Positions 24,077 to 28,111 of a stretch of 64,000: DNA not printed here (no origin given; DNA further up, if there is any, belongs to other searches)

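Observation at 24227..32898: Bacterial-type AddB/AddA-like helicase-nuclease pair in an archaeal chromosome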

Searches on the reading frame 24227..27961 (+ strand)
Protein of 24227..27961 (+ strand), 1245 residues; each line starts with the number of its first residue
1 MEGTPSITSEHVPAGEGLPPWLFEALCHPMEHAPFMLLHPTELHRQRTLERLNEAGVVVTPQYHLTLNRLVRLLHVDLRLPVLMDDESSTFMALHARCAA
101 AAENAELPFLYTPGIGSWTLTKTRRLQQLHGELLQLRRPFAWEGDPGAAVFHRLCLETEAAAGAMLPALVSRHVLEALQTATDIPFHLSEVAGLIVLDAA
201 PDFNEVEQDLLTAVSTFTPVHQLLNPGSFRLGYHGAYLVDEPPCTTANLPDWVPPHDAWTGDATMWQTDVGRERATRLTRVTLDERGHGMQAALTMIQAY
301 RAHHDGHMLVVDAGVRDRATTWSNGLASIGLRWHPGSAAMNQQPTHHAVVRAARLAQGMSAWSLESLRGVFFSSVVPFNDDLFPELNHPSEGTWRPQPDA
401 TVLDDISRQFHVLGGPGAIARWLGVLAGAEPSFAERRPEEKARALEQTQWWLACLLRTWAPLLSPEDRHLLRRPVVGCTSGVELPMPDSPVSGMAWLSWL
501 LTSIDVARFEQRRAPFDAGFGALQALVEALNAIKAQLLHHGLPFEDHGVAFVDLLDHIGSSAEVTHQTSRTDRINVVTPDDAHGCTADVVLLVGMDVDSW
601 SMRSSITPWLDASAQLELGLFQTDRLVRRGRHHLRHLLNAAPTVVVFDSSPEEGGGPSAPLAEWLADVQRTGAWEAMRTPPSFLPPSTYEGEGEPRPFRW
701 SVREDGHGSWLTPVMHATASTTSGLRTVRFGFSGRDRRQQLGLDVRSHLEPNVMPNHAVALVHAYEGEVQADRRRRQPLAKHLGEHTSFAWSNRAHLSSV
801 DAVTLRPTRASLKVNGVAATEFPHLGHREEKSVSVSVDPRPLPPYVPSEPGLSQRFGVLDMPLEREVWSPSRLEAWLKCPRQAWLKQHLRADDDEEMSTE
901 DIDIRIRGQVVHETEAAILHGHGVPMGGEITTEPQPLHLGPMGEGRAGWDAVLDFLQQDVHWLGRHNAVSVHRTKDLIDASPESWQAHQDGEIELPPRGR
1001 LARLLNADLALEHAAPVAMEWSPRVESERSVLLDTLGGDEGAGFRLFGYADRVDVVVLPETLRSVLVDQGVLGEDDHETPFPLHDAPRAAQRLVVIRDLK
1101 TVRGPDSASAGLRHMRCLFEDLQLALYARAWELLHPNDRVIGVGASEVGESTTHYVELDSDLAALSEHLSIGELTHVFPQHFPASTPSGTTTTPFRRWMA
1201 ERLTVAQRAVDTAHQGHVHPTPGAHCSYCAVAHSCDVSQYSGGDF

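Call 7: search_protein_families(library=pfam, proteins=[window:24227-27961:+], max_evalue=0.1)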
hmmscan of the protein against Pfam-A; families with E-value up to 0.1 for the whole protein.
window:24227-27961:+ (1245 aa): 1 family
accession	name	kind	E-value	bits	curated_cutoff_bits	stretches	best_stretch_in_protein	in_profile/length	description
PF12705.13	PDDEXK_1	-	2.9e-14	54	22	2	1093-1236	137-247/247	PD-(D/E)XK nuclease superfamily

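Call 8: search_protein_families(library=ncbifam, proteins=[window:24227-27961:+], max_evalue=0.1)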
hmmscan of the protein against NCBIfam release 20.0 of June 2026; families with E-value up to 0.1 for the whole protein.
window:24227-27961:+ (1245 aa): 4 families
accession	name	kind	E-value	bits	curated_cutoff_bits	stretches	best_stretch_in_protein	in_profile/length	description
TIGR02786.1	addB_alphas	equivalog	0.0017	16.5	486.5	1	529-665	565-698/1024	double-strand break repair protein AddB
NF009165.0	PRK12512.1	equivalog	0.02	14.5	198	1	549-633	22-100/184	RNA polymerase sigma factor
NF006558.0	PRK09059.1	equivalog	0.03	12.8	645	1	1045-1103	170-228/430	dihydroorotase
TIGR00372.1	cas4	equivalog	0.076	12.8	65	0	869-921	2-48/180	CRISPR-associated protein Cas4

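Call 16: find_homologous_proteins(query=window:24227-27961:+)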
Query window:24227-27961:+ (1245 aa): 48 proteins with E <= 0.001 among 8000 candidates.
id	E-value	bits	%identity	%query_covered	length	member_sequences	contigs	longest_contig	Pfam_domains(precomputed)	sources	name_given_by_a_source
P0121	0.0e+0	2807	97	100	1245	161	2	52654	PF12705.14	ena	-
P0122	0.0e+0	2495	85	100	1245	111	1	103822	PF12705.14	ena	-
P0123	0.0e+0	2362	80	100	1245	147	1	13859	PF12705.14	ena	-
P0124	0.0e+0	2179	74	100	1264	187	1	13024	PF12705.14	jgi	jgi:hypothetical protein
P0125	0.0e+0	2151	74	100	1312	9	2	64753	PF12705.14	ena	-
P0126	0.0e+0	2078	71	100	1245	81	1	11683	PF12705.14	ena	-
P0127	0.0e+0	2075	71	100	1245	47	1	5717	PF12705.14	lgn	-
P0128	0.0e+0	2033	70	100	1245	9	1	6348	PF12705.14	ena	-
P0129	0.0e+0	2027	69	100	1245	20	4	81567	PF12705.14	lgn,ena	-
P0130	0.0e+0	2026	69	100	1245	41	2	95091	PF12705.14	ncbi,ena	-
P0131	0.0e+0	2016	69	100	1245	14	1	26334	PF12705.14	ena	-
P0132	0.0e+0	2007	69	100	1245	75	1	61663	PF12705.14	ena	-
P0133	0.0e+0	1988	72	95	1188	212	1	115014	PF12705.14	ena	-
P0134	0.0e+0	1983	68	100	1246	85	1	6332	PF12705.14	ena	-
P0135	0.0e+0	1981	68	100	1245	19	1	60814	PF12705.14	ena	-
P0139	0.0e+0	1761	61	100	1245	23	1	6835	PF12705.14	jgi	jgi:hypothetical protein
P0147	0.0e+0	1679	60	98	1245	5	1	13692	PF12705.14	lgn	-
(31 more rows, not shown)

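Call 18: search_solved_structures(query=window:24227-27961:+, max_evalue=1, show_alignments=2)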
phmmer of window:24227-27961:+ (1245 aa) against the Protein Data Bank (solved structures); distinct sequences matched with E-value up to 1: 0.

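Call 21: search_solved_structures(query=A1, max_evalue=1, show_alignments=3)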
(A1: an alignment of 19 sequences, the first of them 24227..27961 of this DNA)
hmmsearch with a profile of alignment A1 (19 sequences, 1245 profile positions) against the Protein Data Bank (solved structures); distinct sequences matched with E-value up to 1: 2.
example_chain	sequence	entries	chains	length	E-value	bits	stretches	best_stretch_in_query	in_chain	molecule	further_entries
4r5q_A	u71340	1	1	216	0.061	14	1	862-922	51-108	CRISPR-associated exonuclease, Cas4 family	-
4iaj_A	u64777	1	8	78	0.48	11.1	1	196-236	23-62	Conserved domain protein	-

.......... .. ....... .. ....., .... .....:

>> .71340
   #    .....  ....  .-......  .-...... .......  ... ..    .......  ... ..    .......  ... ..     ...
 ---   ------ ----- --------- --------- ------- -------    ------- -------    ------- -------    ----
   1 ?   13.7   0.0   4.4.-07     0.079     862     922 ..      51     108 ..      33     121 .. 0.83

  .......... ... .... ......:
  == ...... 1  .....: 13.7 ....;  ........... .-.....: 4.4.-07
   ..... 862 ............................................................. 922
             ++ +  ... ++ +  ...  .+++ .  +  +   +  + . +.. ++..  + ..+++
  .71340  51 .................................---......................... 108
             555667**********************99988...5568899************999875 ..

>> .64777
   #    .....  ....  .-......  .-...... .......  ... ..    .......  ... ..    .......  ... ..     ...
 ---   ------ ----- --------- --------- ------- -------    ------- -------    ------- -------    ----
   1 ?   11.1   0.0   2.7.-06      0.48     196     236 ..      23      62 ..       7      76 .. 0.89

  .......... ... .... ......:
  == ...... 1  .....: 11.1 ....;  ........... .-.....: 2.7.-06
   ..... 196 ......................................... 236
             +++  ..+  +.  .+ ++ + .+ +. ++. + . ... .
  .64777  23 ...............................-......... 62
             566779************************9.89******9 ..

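Call 24: search_protein_families(library=ncbifam, alignment_id=A1, max_evalue=0.1)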
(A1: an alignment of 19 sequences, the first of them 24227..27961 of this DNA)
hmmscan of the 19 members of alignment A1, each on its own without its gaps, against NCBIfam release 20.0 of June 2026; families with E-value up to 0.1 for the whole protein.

A. member 1, window:24227-27961:+ (1245 aa): 4 families
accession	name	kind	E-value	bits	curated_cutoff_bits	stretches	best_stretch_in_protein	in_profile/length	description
TIGR02786.1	addB_alphas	equivalog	0.0017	16.5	486.5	1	529-665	565-698/1024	double-strand break repair protein AddB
NF009165.0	PRK12512.1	equivalog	0.02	14.5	198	1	549-633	22-100/184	RNA polymerase sigma factor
NF006558.0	PRK09059.1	equivalog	0.03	12.8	645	1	1045-1103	170-228/430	dihydroorotase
TIGR00372.1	cas4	equivalog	0.076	12.8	65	0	869-921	2-48/180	CRISPR-associated protein Cas4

B. families by the number of members that match (of 19 scanned): 7 families
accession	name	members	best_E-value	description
TIGR02786.1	addB_alphas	12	2.8e-10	double-strand break repair protein AddB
TIGR03623.1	TIGR03623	5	5.5e-07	probable DNA repair protein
NF006558.0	PRK09059.1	5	0.014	dihydroorotase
TIGR00372.1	cas4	4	0.0039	CRISPR-associated protein Cas4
NF009165.0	PRK12512.1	3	0.0043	RNA polymerase sigma factor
NF033518.0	transpos_IS607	1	0.022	IS607 family transposase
NF006842.0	PRK09357.2-3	1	0.097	dihydroorotase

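Call 39: find_related_loci(query=A1, collection=genome_contigs, flank=10000)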
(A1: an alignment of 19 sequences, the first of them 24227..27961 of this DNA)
Query A1 (1245 aa) in genome_contigs; peptide patterns used: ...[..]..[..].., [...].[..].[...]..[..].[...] (x = any residue, [..] = any of these).
181 stretches matched a pattern; 143 encode a relative of the query (tblastn E <= 1e-3); the best 80 are kept; 80 distinct loci.
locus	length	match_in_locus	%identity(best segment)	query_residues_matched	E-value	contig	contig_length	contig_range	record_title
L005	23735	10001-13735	96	1-1245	0e+0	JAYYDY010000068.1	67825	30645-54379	MAG: Thermoplasmatota archaeon isolate XS_MAG49 XS_MAG49_0068, whole genome shotgun sequence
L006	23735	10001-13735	95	1-1245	0e+0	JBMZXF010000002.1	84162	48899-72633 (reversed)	MAG: Poseidonia sp. isolate ME_XS_2302_4_bin_75 ME_XS_2302_4_bin_75_1, whole genome shotgun sequence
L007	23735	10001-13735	91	1-1245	0e+0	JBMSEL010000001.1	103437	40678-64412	MAG: Poseidonia sp. isolate CJ_V4_S10_100percent_par_metabat.106 NODE_39_length_103437_cov_13.036312, whole genome shotg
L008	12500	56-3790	85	1-1245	0e+0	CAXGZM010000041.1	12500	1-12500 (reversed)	MAG TPA_asm: uncultured euryarchaeote isolate SRR12479814_binner13_Refined_2 genome assembly, contig: ERZ4874012.220, wh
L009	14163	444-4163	74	6-1245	0e+0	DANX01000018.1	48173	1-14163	MAG TPA_asm: Euryarchaeota archaeon UBA561 UBA561_contig_17252, whole genome shotgun sequence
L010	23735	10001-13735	74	1-1245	0e+0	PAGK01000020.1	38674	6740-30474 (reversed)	MAG: Methanobacteriota archaeon isolate MED790 44280, whole genome shotgun sequence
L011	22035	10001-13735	71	1-1245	0e+0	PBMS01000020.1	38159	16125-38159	MAG: Methanobacteriota archaeon isolate SP207 25040, whole genome shotgun sequence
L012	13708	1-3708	71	10-1245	0e+0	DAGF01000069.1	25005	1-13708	MAG TPA_asm: Euryarchaeota archaeon UBA549 UBA549_contig_95, whole genome shotgun sequence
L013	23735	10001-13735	70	1-1245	0e+0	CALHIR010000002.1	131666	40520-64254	MAG: Candidatus Poseidoniaceae archaeon isolate S1_Bin_MAXBIN__140_1 genome assembly, contig: c_000000029176, whole geno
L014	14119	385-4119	69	1-1245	0e+0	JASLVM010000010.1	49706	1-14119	MAG: Poseidonia sp. isolate ETNP17_MAG_14 NODE_10_length_49706_cov_13.968889, whole genome shotgun sequence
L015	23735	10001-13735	69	1-1245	0e+0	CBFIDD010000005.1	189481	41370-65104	MAG: Poseidonia sp. isolate Co_bin_387_strict genome assembly, contig: Co_bin_387_strict_c5, whole genome shotgun sequen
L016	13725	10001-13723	69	1-1241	0e+0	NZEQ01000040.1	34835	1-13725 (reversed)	MAG: Verrucomicrobiales bacterium isolate ARS100 6669, whole genome shotgun sequence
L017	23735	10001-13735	69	1-1245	0e+0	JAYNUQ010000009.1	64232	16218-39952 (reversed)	MAG: Candidatus Poseidoniales archaeon isolate 139536_S27_maxbin_bins.tsv.039 NODE_172_length_64232_cov_14.591100, whole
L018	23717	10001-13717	68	7-1245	0e+0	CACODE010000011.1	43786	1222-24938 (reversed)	MAG: uncultured Candidatus Poseidoniales archaeon isolate AH-287-P07 genome assembly, contig: AH-287-P07_NODE_11, whole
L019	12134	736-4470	71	1-1245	0e+0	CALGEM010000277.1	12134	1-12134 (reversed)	MAG TPA_asm: uncultured euryarchaeote isolate ERR599053_bin.127_CONCOCT_v1.1_MAG genome assembly, contig: ERZ840905.7344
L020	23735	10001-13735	94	1-1245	0e+0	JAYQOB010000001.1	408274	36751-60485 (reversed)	MAG: Candidatus Poseidoniales archaeon isolate SD4486_NP_concoct_bins.tsv.099_sub contig_14992_pilon, whole genome shotg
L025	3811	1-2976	74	254-1245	0e+0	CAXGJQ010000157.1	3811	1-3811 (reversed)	MAG TPA_asm: uncultured Candidatus Poseidoniales archaeon isolate ERR315856_concoct_3 genome assembly, contig: ERZ677869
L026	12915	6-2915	73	276-1245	0e+0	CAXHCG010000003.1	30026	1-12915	MAG TPA_asm: uncultured Candidatus Poseidoniales archaeon isolate SRR12479975_maxbin2_4 genome assembly, contig: ERZ4874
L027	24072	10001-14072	98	1-1245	0e+0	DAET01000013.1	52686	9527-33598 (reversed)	MAG TPA_asm: Euryarchaeota archaeon UBA486 UBA486_contig_3239, whole genome shotgun sequence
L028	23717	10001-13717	55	6-1245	0e+0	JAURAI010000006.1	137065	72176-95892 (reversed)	MAG: Poseidonia sp. isolate SFB_13D_100_41 k141_2477813_length_137065_cov_20.0346, whole genome shotgun sequence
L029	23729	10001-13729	57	7-1245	0e+0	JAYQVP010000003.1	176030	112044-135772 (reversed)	MAG: Poseidonia sp. isolate SD9010_S4_metabat_bins_sens.tsv.079 NODE_26_length_176030_cov_14.489570, whole genome shotgu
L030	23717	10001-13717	63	6-1245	0e+0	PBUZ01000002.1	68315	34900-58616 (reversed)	MAG: Methanobacteriota archaeon isolate RS440 56971, whole genome shotgun sequence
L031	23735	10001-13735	73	1-1245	0e+0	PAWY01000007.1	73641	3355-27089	MAG: Methanobacteriota archaeon isolate SAT1329 155837, whole genome shotgun sequence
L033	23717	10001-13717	51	6-1245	0e+0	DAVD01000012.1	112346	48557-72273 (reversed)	MAG TPA_asm: Candidatus Poseidonia alphae isolate UBA255 UBA255_contig_571, whole genome shotgun sequence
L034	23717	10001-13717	51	7-1245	0e+0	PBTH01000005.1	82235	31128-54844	MAG: Methanobacteriota archaeon isolate NP65 3861, whole genome shotgun sequence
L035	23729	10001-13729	50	3-1245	0e+0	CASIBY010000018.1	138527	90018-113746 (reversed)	MAG: Candidatus Poseidoniaceae archaeon isolate FRAM_WSC20_S10_BML_bin_60_1 genome assembly, contig: FRAM_WSC20_S10_BML_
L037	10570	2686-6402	50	7-1245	0e+0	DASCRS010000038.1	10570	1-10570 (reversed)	MAG TPA_asm: Poseidonia sp. isolate Ts_MAG_10 c_000000168381, whole genome shotgun sequence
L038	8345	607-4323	50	7-1245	0e+0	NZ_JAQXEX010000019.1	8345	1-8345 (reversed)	MAG: Poseidonia sp. isolate cluster2-bin.125 k141_1706343, whole genome shotgun sequence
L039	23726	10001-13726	55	3-1245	0e+0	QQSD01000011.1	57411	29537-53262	MAG: Candidatus Poseidoniales archaeon isolate bin_245 U_43203-11, whole genome shotgun sequence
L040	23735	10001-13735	80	1-1245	0e+0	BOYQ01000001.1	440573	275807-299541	MAG: Candidatus Poseidoniales archaeon CM1_5m.P78 DNA, sequence01, whole genome shotgun sequence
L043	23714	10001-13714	55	7-1245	0e+0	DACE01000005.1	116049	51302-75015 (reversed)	MAG TPA_asm: Euryarchaeota archaeon UBA256 UBA256_contig_1413, whole genome shotgun sequence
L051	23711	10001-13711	42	6-1245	0e+0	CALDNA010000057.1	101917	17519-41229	MAG TPA_asm: uncultured euryarchaeote isolate ERR599035_bin.45_CONCOCT_v1.1_MAG genome assembly, contig: ERZ840559.24, w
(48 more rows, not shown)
